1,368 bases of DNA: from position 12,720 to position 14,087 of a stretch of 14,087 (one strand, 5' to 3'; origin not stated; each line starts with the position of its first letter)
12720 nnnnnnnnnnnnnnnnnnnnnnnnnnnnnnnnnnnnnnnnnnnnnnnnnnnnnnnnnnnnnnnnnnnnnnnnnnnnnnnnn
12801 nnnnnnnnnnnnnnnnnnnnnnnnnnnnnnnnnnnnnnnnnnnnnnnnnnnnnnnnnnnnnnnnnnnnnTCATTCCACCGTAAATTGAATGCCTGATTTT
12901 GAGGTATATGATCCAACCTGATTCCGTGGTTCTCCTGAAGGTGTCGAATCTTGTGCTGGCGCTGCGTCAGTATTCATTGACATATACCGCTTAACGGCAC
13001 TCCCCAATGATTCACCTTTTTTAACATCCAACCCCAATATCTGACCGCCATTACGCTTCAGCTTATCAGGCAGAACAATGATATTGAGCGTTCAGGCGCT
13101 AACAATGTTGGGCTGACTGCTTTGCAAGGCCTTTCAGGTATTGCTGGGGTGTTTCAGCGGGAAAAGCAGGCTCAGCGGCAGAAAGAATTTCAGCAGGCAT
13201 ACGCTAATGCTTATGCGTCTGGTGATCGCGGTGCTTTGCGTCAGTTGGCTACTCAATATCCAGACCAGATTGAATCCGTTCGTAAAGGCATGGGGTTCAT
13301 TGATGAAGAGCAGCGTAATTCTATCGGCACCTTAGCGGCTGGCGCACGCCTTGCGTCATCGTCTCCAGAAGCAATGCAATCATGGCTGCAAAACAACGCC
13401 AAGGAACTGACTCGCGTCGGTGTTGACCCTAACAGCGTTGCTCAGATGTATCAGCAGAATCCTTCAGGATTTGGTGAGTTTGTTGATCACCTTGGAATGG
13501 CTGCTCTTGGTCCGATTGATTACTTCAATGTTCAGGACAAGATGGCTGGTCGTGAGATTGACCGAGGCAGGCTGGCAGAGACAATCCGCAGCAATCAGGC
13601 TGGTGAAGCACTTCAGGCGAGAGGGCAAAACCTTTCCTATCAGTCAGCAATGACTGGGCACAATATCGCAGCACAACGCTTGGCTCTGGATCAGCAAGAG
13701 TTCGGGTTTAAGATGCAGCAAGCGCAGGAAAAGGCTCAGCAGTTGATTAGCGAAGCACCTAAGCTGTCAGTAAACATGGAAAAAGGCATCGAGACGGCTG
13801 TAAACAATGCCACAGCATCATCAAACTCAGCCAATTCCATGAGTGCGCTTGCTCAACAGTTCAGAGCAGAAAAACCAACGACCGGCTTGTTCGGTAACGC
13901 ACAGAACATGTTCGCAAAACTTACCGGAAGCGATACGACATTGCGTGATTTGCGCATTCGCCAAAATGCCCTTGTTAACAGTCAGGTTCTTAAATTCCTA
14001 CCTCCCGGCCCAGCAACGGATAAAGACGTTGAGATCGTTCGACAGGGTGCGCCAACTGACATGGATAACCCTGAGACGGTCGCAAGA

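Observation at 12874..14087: Large plus-strand open frame divergent from the ejection gene, with no clear start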

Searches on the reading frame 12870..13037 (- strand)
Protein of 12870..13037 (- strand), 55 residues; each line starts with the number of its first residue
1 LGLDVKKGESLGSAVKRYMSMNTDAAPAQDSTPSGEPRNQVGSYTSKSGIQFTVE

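Call 21: find_encoding_contigs(protein=window:12870-13037:-, flank=6000, max_places=10)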
Protein window:12870-13037:- (55 aa): no gene with exactly this product is on record in the collection.
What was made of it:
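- Tried and rejected: Look-up of the chimeric 55-aa minus ORF found nothing on record (call 21).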

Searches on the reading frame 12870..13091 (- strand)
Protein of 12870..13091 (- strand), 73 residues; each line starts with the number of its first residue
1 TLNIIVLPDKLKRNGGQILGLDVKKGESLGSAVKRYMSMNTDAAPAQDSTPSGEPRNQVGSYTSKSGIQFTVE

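Call 26: search_protein_families(library=pfam, proteins=[window:12870-13091:-])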
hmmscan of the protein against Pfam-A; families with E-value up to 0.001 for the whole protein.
window:12870-13091:- (73 aa): 0 families

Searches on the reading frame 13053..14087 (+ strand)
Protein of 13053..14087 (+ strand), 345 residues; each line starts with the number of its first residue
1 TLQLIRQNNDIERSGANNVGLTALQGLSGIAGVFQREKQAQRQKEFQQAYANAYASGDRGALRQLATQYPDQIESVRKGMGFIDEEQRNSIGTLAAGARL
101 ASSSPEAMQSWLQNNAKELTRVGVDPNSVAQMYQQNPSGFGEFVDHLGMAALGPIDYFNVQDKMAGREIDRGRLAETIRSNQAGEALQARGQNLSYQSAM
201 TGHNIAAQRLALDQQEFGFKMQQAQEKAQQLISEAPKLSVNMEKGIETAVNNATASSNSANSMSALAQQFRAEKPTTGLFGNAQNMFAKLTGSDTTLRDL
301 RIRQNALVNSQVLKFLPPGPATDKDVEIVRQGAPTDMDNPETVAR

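Call 26: search_protein_families(library=pfam, proteins=[window:13053-14087:+])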
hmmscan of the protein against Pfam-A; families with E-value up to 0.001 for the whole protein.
window:13053-14087:+ (345 aa): 1 family
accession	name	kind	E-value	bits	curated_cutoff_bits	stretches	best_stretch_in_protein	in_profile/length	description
PF16928.10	Inj_translocase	-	5.7e-69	232.6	29.7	1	1-195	22-217/218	DNA/protein translocase of phage P22 injectosome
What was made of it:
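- On Tape-measure protein: Inj_translocase is the only Pfam match (call 26).
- Pfam gives only Inj_translocase (call 26).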

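Call 42: search_protein_families(library=phrogs, proteins=[window:13053-14087:+], max_evalue=0.001)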
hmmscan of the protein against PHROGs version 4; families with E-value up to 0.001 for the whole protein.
window:13053-14087:+ (345 aa): 3 families
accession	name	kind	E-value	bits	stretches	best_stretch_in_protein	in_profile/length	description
phrog_917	-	other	2e-151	506.5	1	1-345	33-418/509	released from the phage upon host infection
phrog_2534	-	other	5.9e-101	339.6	1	1-295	33-334/435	released from the phage upon host infection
phrog_28221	-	unknown function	1.2e-89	302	1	2-185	34-217/378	-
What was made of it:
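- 13053..14087 (+): Gene 20 codons 31-375, in inverted orientation. There is no start codon and no N-terminus. The frame runs off the window 95 nt before the point where a simple inversion would end. PF16928 Inj_translocase at 232.6 bits, matching profile positions 22-217 (call 26). phrog_917, starting at profile position 33 (call 42).
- On P22 gp20 / Sf6 gp12 ejection protein (Pfam PF16928 Inj_translocase; phrog_917): 232.6 bits against a cut-off of 29.7, E=5.7e-69 (call 26). phrog_917 E=2e-151 (call 42).
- Pfam Inj_translocase scores 232.6 bits against a cut-off of 29.7, starting at profile position 22 (call 26). phrog_917 starts at profile position 33 (call 42).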
